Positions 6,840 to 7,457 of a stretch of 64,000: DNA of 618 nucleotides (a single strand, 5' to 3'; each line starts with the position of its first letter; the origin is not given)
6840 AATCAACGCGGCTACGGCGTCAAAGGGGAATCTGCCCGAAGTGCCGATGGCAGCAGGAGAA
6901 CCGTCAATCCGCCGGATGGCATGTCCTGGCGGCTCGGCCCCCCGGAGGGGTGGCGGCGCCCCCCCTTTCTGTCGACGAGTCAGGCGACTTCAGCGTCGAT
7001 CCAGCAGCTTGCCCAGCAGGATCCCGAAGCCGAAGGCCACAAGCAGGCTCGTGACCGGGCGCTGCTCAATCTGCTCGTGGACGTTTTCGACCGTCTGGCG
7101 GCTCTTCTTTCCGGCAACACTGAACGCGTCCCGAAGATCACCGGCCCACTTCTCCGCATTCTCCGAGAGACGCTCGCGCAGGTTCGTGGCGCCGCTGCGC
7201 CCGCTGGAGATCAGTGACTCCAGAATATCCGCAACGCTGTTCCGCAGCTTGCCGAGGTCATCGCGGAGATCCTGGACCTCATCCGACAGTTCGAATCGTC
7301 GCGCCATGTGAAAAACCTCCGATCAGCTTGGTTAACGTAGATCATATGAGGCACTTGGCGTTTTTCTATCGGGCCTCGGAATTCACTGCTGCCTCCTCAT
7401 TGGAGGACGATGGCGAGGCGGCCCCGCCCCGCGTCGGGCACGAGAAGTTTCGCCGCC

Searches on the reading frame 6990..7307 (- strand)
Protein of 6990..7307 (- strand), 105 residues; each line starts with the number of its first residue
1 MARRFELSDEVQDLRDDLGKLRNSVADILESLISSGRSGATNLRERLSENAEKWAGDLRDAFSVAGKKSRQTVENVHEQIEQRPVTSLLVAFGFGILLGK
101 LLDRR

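Call 60: search_protein_families(library=pfam, proteins=[window:6990-7307:-], max_evalue=0.01)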
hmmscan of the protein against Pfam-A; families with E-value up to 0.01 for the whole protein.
window:6990-7307:- (105 aa): 2 families
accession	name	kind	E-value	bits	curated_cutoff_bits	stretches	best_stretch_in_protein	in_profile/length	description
PF01442.23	Apolipoprotein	-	0.0019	18.3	90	1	12-81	91-164/190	Apolipoprotein A1/A4/E domain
PF12732.12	YtxH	-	0.0027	18.5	37.5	0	41-82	24-65/71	YtxH-like protein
